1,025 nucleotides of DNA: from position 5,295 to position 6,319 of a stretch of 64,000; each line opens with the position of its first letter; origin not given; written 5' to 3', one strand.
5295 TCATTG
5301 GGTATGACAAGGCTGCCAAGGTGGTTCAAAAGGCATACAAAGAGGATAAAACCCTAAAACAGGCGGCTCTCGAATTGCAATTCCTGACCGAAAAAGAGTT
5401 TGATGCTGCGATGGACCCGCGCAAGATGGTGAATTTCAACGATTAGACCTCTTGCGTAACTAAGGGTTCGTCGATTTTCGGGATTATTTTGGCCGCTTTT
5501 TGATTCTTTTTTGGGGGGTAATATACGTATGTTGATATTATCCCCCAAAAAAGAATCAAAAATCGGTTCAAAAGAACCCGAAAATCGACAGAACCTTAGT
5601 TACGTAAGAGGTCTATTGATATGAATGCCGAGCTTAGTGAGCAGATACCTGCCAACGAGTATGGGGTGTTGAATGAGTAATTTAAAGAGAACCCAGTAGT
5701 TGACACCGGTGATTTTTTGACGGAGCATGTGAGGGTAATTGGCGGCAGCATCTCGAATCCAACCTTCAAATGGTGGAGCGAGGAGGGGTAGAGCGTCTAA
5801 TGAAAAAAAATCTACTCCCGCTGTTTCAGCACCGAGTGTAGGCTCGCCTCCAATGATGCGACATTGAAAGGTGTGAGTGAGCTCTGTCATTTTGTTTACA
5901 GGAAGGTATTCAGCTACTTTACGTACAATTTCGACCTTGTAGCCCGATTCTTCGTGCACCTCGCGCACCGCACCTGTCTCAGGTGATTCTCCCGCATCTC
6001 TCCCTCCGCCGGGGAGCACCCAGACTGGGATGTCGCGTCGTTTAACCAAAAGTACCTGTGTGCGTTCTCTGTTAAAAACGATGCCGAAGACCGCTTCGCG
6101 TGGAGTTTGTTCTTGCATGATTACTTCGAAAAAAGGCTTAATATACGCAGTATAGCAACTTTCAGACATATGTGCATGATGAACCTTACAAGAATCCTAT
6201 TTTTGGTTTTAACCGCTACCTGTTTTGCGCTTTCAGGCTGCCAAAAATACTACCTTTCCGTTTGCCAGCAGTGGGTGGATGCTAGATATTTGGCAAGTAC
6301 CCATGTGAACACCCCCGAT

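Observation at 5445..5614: PE-A: 170-bp imperfect palindromic element whose two arms co-evolve; second copy at 16880-17065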

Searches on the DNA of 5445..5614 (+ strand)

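Call 60: search_dna_similar(query=window:5445-5614:+, collection=plasmids, mode=distant, max_evalue=0.001)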
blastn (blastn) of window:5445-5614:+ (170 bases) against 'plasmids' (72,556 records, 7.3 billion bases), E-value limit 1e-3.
No match.

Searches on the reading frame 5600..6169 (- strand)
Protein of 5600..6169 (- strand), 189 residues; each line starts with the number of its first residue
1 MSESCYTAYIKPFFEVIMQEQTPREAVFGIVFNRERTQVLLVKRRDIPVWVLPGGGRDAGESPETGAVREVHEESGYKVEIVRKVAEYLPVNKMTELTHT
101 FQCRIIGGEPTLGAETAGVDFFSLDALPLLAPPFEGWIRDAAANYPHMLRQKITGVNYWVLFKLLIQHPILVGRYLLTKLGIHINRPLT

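Call 21: find_homologous_proteins(query=window:5600-6169:-, max_evalue=1e-10)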
Query window:5600-6169:- (189 aa): 530 proteins with E <= 1e-10 among 645 candidates; the best 120 are listed.
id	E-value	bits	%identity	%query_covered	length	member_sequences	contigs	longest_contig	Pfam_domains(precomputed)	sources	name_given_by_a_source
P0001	7.3e-124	429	100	100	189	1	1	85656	PF00293.35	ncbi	-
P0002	8.4e-94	331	82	94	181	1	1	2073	PF00293.35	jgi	jgi:8-oxo-dGTP pyrophosphatase MutT (NUDIX family)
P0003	2.0e-82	294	76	89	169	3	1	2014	PF00293.35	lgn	-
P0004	7.1e-77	276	72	91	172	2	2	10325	PF00293.35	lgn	-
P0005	1.4e-76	275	75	88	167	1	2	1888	PF00293.35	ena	-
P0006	1.4e-76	275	74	89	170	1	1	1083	PF00293.35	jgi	jgi:8-oxo-dGTP diphosphatase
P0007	4.5e-76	273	72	88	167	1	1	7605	PF00293.35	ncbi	-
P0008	4.8e-76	273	75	89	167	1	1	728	PF00293.35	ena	-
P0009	5.0e-76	273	73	87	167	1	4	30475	PF00293.35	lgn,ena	-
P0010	1.3e-75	271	73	89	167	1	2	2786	PF00293.35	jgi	jgi:8-oxo-dGTP diphosphatase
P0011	1.6e-75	271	74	86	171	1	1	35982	PF00293.35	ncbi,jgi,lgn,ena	-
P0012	6.7e-75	269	70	89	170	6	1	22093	PF00293.35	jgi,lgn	-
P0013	2.6e-74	267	72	89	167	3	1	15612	PF00293.35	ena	-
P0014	5.7e-74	266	71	89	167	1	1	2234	PF00293.35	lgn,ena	-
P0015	9.8e-74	265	69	88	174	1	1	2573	PF00293.35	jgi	jgi:8-oxo-dGTP pyrophosphatase MutT (NUDIX family)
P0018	2.3e-73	264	69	90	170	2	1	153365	PF00293.35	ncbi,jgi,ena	-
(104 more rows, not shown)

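Call 23: find_encoding_contigs(protein=P0004, flank=2500, max_places=2)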
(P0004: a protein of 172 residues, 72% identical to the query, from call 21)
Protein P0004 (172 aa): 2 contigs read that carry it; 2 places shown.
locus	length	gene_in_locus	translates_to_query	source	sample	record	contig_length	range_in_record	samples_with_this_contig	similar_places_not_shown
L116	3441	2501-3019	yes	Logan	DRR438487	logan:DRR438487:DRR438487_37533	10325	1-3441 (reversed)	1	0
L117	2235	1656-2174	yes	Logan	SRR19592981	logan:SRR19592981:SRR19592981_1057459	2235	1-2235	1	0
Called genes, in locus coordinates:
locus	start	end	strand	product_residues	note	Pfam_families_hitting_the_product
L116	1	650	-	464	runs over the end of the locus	PF01235:Na_Ala_symp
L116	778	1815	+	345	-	PF00793:DAHP_synth_1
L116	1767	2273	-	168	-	-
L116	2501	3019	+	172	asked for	PF00293:NUDIX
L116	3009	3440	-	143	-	?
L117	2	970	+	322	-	?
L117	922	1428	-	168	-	-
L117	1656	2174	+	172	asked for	PF00293:NUDIX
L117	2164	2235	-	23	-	?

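Call 24: find_encoding_contigs(protein=P0018, flank=2500, max_places=2)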
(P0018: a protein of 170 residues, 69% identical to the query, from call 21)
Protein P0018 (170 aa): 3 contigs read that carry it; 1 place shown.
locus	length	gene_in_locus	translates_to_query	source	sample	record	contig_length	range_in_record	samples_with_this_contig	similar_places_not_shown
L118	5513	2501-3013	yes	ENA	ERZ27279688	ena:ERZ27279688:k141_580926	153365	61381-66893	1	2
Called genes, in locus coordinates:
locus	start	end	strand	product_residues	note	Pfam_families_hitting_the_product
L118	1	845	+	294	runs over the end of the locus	-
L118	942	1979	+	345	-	PF00793:DAHP_synth_1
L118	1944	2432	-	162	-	-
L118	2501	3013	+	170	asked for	PF00293:NUDIX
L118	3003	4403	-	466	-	PF00206:Lyase_1, PF10415:FumaraseC_C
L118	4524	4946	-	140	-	PF00137:ATP-synt_C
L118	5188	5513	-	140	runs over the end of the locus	PF00137:ATP-synt_C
